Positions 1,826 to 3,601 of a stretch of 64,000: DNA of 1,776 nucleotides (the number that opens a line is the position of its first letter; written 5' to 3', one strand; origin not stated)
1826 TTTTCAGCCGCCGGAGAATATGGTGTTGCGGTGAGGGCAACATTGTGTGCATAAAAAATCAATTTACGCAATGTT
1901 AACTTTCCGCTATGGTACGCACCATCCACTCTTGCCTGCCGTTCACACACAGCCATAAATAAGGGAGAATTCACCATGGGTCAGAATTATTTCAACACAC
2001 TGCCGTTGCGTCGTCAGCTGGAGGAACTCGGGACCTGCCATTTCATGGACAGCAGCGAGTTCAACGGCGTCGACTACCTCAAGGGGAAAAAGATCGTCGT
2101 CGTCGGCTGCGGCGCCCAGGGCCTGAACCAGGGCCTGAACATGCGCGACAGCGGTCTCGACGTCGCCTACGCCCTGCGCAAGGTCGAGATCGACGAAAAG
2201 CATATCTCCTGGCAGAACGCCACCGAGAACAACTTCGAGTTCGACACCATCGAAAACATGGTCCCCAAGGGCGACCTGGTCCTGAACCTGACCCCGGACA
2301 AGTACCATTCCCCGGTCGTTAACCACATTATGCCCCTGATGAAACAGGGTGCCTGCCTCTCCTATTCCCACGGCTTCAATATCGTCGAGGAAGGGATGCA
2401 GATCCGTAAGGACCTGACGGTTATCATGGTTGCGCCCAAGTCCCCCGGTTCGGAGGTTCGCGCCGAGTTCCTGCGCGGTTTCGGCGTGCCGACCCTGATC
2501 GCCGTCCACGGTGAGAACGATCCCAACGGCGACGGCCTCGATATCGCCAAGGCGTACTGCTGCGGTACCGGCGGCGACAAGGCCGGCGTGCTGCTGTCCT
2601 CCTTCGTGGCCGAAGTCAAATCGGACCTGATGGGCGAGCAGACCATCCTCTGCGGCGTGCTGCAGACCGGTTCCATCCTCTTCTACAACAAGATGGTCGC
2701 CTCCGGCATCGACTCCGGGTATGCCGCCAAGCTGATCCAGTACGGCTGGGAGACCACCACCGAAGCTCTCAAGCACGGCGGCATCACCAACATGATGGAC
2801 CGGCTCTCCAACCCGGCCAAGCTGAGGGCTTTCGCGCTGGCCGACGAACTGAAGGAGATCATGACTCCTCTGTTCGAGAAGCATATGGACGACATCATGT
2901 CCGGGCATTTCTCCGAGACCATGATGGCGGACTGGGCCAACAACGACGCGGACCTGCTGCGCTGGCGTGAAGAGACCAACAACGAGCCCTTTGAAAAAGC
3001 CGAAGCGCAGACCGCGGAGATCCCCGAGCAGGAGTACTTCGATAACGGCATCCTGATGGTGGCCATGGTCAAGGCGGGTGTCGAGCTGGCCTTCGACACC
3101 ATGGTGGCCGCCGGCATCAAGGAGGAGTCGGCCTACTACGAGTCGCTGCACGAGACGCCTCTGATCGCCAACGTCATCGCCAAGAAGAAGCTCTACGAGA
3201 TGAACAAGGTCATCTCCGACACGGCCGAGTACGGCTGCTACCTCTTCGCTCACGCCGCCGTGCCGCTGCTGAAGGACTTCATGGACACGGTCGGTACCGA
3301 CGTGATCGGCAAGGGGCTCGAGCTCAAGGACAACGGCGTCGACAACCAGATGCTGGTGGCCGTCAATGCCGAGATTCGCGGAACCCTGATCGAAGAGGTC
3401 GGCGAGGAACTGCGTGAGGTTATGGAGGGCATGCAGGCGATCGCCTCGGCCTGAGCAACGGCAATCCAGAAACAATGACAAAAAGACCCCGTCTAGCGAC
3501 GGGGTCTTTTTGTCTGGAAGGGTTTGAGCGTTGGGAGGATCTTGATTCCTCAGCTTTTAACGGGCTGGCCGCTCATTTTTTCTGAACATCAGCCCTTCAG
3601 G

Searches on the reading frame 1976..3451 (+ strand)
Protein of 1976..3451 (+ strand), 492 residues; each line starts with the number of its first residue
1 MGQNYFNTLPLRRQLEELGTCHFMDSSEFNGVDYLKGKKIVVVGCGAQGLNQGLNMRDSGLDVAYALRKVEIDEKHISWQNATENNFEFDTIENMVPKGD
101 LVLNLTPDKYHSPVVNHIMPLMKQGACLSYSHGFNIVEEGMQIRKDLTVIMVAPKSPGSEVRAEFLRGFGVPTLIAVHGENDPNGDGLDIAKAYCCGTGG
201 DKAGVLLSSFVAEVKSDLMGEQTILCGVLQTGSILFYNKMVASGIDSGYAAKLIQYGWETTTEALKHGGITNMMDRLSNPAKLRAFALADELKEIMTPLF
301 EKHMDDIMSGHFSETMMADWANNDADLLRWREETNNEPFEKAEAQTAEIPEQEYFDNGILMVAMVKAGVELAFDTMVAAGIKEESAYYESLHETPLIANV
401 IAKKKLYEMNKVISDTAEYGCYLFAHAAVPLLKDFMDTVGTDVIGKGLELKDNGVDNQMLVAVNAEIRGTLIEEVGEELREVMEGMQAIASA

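Call 7: search_protein_families(library=pfam, proteins=[window:1976-3451:+], max_evalue=10)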
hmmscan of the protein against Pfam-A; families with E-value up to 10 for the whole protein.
window:1976-3451:+ (492 aa): 4 families
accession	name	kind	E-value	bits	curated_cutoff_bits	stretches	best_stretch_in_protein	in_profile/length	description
PF07991.19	KARI_N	-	6e-54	182.5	20.6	1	35-204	2-165/165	Acetohydroxy acid isomeroreductase, NADPH-binding domain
PF01450.25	KARI_C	-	6.3e-41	140.5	29.1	2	210-346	1-138/144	Ketol-acid reductoisomerase, C-terminal domain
PF02826.25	2-Hacid_dh_C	-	0.0072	16.2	25.1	1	33-128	32-123/178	D-isomer specific 2-hydroxyacid dehydrogenase, NAD binding domain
PF14167.11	YfkD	-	0.063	12.9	27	1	344-388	119-163/232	YfkD-like protein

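Call 8: search_protein_families(library=ncbifam, proteins=[window:1976-3451:+], max_evalue=1)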
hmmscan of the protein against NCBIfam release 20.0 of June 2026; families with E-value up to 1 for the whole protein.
window:1976-3451:+ (492 aa): 6 families
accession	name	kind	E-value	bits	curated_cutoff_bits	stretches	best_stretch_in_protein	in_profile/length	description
NF003557.0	PRK05225.1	equivalog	2.1e-263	874.3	713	1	3-491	2-489/491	ketol-acid reductoisomerase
TIGR00465.1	ilvC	equivalog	2.1e-123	411.3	226.15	2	35-367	1-312/314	ketol-acid reductoisomerase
NF004017.0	PRK05479.1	equivalog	3.1e-81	272.7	336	2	32-342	12-317/337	ketol-acid reductoisomerase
NF009940.0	PRK13403.1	equivalog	5.6e-51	173.4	406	2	31-289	10-261/335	ketol-acid reductoisomerase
NF038264.1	kinase_SiaB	equivalog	0.024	14.4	225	1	450-490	5-45/176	biofilm regulation protein kinase SiaB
NF004887.0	PRK06249.1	equivalog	0.084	12.1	360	1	38-74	6-44/316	putative 2-dehydropantoate 2-reductase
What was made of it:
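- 1976..3454 (+): Intact class II (long-form, 492 aa) ilvC, the presumed functional replacement. KARI_N plus two KARI_C stretches (calls 7, 8).
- On Class II KARI (NCBIfam NF003557), for 1976-3454: Two KARI_C stretches (calls 7, 8).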

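Call 20: find_homologous_proteins(query=window:1976-3451:+, max_evalue=1e-50)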
Query window:1976-3451:+ (492 aa): 8000 proteins with E <= 1e-50 among 8000 candidates; the best 120 are listed.
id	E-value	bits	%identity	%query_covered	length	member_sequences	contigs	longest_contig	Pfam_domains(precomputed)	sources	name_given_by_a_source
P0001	0.0e+0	1058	93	100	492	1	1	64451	PF01450.26,PF07991.19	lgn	-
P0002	0.0e+0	1036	92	100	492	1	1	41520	PF01450.26,PF07991.19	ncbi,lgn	-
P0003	0.0e+0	1031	91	100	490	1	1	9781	PF01450.26,PF07991.19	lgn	-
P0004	0.0e+0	1029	93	99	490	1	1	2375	PF01450.26,PF07991.19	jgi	jgi:ketol-acid reductoisomerase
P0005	0.0e+0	1028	92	99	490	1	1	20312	PF01450.26,PF07991.19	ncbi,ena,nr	ncbi:MAG: ketol-acid reductoisomerase [Desulfuromonadaceae bacterium GWC2_58_13]|nr:MAG: ketol-acid 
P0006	0.0e+0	1028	91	99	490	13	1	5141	PF01450.26,PF07991.19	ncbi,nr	ncbi:MAG: ketol-acid reductoisomerase [Thermodesulfobacteriota bacterium]|nr:ketol-acid reductoisome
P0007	0.0e+0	1028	90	99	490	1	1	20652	PF01450.26,PF07991.19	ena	-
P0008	0.0e+0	1028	92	99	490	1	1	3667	PF01450.26,PF07991.19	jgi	jgi:ketol-acid reductoisomerase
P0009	0.0e+0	1028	92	99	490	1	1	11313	PF01450.26,PF07991.19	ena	-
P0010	0.0e+0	1026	91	99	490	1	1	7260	PF01450.26,PF07991.19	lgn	-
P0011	0.0e+0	1025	91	99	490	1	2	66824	PF01450.26,PF07991.19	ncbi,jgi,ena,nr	ncbi:MAG: ketol-acid reductoisomerase [Desulfuromonas sp.]|nr:MAG: ketol-acid reductoisomerase [Desu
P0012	0.0e+0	1020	90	99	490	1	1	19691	PF01450.26,PF07991.19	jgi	-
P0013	0.0e+0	1015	91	99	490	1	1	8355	PF01450.26,PF07991.19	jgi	jgi:ketol-acid reductoisomerase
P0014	0.0e+0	1014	90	99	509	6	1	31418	PF01450.26,PF07991.19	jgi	-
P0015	0.0e+0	1010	90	99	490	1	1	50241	PF01450.26,PF07991.19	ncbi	-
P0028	1.8e-294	995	87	99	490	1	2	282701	PF01450.26,PF07991.19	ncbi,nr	ncbi:MAG: ketol-acid reductoisomerase [Desulfuromonadales bacterium]|nr:ketol-acid reductoisomerase 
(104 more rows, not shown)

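Call 21: find_encoding_contigs(protein=P0001, flank=10000, max_places=3)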
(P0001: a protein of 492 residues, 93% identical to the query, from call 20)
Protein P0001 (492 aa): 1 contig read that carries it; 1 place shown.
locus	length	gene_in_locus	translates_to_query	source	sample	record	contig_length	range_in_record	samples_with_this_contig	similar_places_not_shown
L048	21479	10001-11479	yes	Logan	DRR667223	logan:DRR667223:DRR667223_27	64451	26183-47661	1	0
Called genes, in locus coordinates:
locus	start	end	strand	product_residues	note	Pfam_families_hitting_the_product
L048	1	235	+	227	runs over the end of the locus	PF07589:PEP_exosort_dom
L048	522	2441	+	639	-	PF00004:AAA, PF17862:AAA_lid_3, PF01434:Peptidase_M41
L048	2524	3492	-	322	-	PF14743:DNA_ligase_OB_2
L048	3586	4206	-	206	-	PF01810:LysE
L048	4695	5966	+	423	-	PF14537:Cytochrom_c3_2 (faint), PF09699:Paired_CXXCH_1 (faint), PF13447:Multi-haem_cyto, PF13435:Cytochrome_C554 (weak), PF14522:Cytochrome_C7 (weak)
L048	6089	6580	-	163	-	PF16694:Cytochrome_P460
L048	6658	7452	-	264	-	PF03372:Exo_endo_phos, PF14529:Exo_endo_phos_2 (weak)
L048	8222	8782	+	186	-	PF21033:RMD1-3 (faint), PF13428:TPR_14 (faint), PF14559:TPR_19 (faint), PF23914:TPR_CcmH_CycH, PF13414:TPR_11 (faint), PF13431:TPR_17 (faint), PF13424:TPR_12 (faint), PF00515:TPR_1 (weak), +2 more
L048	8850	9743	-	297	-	PF00126:HTH_1, PF03466:LysR_substrate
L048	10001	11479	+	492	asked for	PF07991:KARI_N, PF01450:KARI_C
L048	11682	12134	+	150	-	-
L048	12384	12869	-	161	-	PF13442:Cytochrome_CBB3, PF00034:Cytochrom_C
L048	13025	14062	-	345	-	PF23368:DUF7092, PF01435:Peptidase_M48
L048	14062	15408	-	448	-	PF13717:Zn_ribbon_4 (weak), PF05987:DUF898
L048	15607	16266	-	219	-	PF00926:DHBP_synthase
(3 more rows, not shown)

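Call 22: find_encoding_contigs(protein=P0002, flank=10000, max_places=3)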
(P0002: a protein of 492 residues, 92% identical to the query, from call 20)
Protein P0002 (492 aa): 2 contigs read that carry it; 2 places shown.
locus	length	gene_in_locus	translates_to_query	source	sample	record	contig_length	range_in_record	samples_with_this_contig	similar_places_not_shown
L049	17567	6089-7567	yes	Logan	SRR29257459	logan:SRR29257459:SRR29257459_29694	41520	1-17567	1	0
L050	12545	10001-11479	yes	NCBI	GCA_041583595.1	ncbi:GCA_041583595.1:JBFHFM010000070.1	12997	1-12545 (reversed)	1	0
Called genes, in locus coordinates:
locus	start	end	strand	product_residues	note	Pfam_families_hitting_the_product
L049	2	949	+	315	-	?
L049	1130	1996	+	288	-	PF02811:PHP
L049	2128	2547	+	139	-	PF00254:FKBP_C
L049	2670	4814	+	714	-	PF22020:RlmL_1st, PF02926:THUMP, PF01170:UPF0020, PF10672:Methyltrans_SAM, PF03602:Cons_hypoth95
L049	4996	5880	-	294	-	PF00126:HTH_1, PF03466:LysR_substrate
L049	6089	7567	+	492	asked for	PF07991:KARI_N, PF01450:KARI_C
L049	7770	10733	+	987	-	PF04392:ABC_sub_bind, PF00989:PAS, PF13426:PAS_9, PF00989:PAS, PF08448:PAS_4, PF13426:PAS_9, PF08447:PAS_3, PF00989:PAS, +4 more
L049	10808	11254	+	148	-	-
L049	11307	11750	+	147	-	PF04657:DMT_YdcZ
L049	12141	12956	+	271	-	PF02535:Zip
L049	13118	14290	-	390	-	PF00999:Na_H_Exchanger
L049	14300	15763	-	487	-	PF02254:TrkA_N, PF02080:TrkA_C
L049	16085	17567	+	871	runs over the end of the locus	PF13188:PAS_8 (faint), PF08447:PAS_3, PF00989:PAS (weak), PF08448:PAS_4, PF13426:PAS_9 (weak), PF00512:HisKA, PF02518:HATPase_c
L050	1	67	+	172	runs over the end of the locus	?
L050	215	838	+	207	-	PF02572:CobA_CobO_BtuR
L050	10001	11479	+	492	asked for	PF07991:KARI_N, PF01450:KARI_C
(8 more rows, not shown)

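Call 23: find_encoding_contigs(protein=P0005, flank=10000, max_places=3)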
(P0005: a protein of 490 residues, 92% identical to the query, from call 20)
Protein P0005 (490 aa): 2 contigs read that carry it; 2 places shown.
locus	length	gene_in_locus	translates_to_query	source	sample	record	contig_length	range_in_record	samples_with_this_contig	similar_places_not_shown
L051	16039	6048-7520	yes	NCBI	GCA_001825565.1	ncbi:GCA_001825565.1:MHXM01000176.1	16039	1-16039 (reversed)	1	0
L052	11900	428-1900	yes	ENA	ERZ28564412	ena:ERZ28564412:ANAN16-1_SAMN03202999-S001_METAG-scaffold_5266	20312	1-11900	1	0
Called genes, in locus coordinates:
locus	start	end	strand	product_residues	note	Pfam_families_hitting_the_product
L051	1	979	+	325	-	PF01592:NifU_N, PF04891:NifQ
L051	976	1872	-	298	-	PF00892:EamA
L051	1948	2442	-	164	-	PF03061:4HBT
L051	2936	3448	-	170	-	PF01202:SKI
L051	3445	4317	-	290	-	PF08501:Shikimate_dh_N, PF00056:Ldh_1_N (weak), PF18317:SDH_C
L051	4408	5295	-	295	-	PF00126:HTH_1, PF03466:LysR_substrate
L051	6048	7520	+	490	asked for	PF07991:KARI_N, PF01450:KARI_C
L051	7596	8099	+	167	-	PF01863:YgjP-like, PF08325:WLM (faint)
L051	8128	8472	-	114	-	-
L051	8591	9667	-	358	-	PF22807:TrAA12, PF23500:DUF7133, PF01436:NHL (faint), PF07995:GSDH, PF22807:TrAA12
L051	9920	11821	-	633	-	PF02518:HATPase_c (weak), PF13589:HATPase_c_3, PF00183:HSP90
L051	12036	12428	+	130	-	PF03745:DUF309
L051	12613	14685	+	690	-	PF02743:dCache_1 (weak), PF00672:HAMP, PF00015:MCPsignal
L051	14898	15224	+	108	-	PF13248:Zn_ribbon_3 (weak)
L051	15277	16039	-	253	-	PF00005:ABC_tran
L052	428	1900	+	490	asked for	PF07991:KARI_N, PF01450:KARI_C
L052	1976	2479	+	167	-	PF01863:YgjP-like, PF08325:WLM (faint)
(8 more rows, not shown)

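Call 40: find_encoding_contigs(protein=P0028, flank=6000, max_places=3)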
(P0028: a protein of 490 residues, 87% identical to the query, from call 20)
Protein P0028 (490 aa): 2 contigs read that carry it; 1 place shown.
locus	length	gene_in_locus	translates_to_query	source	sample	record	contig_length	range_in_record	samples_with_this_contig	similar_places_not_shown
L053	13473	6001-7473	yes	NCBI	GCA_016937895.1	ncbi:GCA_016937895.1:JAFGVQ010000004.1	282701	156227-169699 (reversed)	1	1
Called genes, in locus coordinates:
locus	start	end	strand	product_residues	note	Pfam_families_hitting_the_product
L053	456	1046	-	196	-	PF02545:Maf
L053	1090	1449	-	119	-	-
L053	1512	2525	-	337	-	PF08279:HTH_11, PF19187:HTH_PafC (faint), PF13280:WYL, PF25583:WCX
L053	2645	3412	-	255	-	PF07589:PEP_exosort_dom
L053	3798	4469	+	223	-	PF00929:RNase_T, PF16473:Rv2179c-like (faint)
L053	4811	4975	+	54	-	PF10262:Rdx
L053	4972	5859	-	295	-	PF00126:HTH_1, PF03466:LysR_substrate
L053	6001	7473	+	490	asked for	PF07991:KARI_N, PF01450:KARI_C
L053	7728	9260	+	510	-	PF02770:Acyl-CoA_dh_M, PF00441:Acyl-CoA_dh_1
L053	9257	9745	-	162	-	PF02915:Rubrerythrin, PF09537:DUF2383 (faint), PF13668:Ferritin_2 (faint), PF22277:EncFtn-like (faint)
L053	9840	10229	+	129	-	PF01844:HNH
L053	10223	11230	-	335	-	-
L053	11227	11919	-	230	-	PF00005:ABC_tran, PF13304:AAA_21 (weak)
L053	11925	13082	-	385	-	PF02687:FtsX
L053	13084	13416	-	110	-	-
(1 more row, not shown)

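Call 41: find_encoding_contigs(protein=P0011, flank=6000, max_places=3)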
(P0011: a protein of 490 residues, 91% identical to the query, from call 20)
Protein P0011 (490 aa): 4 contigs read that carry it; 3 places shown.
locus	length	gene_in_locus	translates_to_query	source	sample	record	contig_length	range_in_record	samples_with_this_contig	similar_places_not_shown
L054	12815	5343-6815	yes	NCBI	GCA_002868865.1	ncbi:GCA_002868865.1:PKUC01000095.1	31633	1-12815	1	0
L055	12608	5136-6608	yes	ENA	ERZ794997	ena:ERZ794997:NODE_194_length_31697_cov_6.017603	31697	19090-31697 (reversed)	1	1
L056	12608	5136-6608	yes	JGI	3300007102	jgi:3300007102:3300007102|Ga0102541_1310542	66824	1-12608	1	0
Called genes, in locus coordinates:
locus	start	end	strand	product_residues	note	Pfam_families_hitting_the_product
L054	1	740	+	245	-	PF05036:SPOR (weak)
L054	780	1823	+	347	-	-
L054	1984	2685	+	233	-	PF02308:MgtC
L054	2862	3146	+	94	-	PF13145:Rotamase_2 (weak), PF13616:Rotamase_3, PF00639:Rotamase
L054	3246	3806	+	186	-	-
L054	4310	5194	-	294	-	PF00126:HTH_1, PF03466:LysR_substrate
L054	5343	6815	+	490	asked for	PF07991:KARI_N, PF01450:KARI_C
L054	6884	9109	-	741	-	PF09084:NMT1, PF00989:PAS, PF08448:PAS_4 (weak), PF13426:PAS_9, PF00512:HisKA, PF02518:HATPase_c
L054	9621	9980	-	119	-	-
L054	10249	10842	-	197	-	PF00578:AhpC-TSA (weak), PF02630:SCO1-SenC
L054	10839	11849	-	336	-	-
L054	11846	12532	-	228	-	PF13191:AAA_16 (faint), PF00005:ABC_tran, PF13304:AAA_21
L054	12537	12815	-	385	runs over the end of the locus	PF12704:MacB_PCD, PF02687:FtsX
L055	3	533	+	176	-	?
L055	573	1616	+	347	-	-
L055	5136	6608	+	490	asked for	PF07991:KARI_N, PF01450:KARI_C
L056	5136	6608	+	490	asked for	PF07991:KARI_N, PF01450:KARI_C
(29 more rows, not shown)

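Call 42: find_encoding_contigs(protein=P0015, flank=6000, max_places=3)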
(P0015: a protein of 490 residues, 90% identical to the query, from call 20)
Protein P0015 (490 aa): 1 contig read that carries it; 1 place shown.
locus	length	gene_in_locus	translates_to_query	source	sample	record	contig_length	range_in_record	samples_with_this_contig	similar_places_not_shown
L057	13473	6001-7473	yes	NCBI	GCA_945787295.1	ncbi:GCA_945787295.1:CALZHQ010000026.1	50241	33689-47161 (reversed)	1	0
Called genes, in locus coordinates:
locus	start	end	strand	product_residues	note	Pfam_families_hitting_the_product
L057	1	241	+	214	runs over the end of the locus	PF02666:PS_Dcarbxylase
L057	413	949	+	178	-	PF01066:CDP-OH_P_transf (weak)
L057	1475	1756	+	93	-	PF00682:HMGL-like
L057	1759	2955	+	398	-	PF00682:HMGL-like, PF22617:HCS_D2, PF08502:LeuA_dimer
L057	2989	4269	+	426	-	PF00330:Aconitase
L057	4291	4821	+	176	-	PF00694:Aconitase_C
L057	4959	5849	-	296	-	PF00126:HTH_1, PF03466:LysR_substrate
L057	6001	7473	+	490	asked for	PF07991:KARI_N, PF01450:KARI_C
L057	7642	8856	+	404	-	PF02129:Peptidase_S15 (faint), PF00561:Abhydrolase_1 (weak), PF12697:Abhydrolase_6, PF00326:Peptidase_S9 (weak), PF12146:Hydrolase_4, PF02566:OsmC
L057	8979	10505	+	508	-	PF00916:Sulfate_transp, PF01740:STAS, PF13466:STAS_2 (weak)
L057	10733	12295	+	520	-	PF08668:HDOD, PF01590:GAF (weak), PF13185:GAF_2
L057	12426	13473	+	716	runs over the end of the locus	PF23310:TPR_27 (faint), PF08238:Sel1 (weak)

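Call 56: search_solved_structures(query=window:1976-3451:+, max_evalue=1e-30, show_alignments=1)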
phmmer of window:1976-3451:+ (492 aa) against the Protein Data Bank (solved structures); distinct sequences matched with E-value up to 1e-30: 30.
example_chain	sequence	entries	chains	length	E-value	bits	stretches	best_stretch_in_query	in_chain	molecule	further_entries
1yrl_A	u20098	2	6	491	2.2e-214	715.8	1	4-491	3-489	Ketol-acid reductoisomerase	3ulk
5e4r_A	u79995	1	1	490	8e-53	183.1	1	32-229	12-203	Ketol-acid reductoisomerase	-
1np3_A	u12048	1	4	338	1.1e-47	166.2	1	33-227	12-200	Ketol-acid reductoisomerase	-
7q03_A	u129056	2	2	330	1.3e-47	165.9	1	32-228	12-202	Ketol-acid reductoisomerase from Methanothermococcus thermolithotrophicus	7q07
4xiy_A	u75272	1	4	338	1.4e-47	165.8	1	34-227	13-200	Ketol-acid reductoisomerase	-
4xdy_A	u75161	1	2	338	7.4e-47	163.4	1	34-229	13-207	Ketol-acid reductoisomerase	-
8upq_A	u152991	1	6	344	2.1e-46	161.9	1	33-230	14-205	Ketol-acid reductoisomerase (NADP(+))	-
8cy8_A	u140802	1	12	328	3.6e-46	161.2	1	33-229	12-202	Ketol-acid reductoisomerase (NADP(+))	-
7rdu_A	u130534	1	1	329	3.6e-46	161.2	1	33-229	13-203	Ketol-acid reductoisomerase (NADP(+))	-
7lat_A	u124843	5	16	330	3.6e-46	161.2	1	33-229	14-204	Ketol-acid reductoisomerase | Ketol-acid reductoisomerase (NADP(+))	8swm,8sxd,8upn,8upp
4tsk_A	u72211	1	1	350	5.9e-46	160.4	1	33-230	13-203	Ketol-acid reductoisomerase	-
8k32_A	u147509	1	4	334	9.3e-46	159.8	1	31-228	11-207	Ketol-acid reductoisomerase (NADP(+))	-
6vo2_A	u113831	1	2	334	3.4e-45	157.9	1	32-229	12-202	Ketol-acid reductoisomerase (NADP(+))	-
5w3k_A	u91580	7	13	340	3.7e-45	157.8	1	32-229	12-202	Ketol-acid reductoisomerase (NADP(+))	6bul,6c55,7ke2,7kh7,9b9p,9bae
6aqj_A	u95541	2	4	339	3.8e-45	157.8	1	32-229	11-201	Ketol-acid reductoisomerase (NADP(+))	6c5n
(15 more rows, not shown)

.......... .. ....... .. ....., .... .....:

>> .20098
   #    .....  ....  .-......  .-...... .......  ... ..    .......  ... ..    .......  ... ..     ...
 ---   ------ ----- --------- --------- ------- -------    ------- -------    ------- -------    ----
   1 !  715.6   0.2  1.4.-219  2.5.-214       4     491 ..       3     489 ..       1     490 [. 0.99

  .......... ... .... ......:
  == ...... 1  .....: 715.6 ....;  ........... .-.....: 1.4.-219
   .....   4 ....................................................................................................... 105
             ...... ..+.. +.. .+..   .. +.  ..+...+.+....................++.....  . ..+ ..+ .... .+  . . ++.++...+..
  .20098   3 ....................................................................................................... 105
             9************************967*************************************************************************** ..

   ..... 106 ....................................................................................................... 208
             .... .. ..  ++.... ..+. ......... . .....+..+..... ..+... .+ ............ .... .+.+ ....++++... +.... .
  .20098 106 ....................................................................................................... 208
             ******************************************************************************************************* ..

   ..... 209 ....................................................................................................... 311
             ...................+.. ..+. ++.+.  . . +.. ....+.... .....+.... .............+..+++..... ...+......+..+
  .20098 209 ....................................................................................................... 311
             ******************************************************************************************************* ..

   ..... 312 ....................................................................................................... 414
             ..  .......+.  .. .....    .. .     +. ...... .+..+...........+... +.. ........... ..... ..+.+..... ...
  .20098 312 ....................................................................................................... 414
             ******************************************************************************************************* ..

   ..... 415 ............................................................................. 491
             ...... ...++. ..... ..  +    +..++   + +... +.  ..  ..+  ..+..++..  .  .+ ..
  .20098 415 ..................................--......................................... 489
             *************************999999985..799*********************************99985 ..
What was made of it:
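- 1976..3454 (+): Aligns over its full length to E. coli IlvC 1YRL at 716 bits (call 56).
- On Pseudogene relic of a displaced gene: An intact class II ilvC plus ilvY lies 10 kb upstream on the same contig (calls 7, 8, 56).
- On Class II KARI (NCBIfam NF003557), for 1976-3454: 716 bits to 1YRL (call 56).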
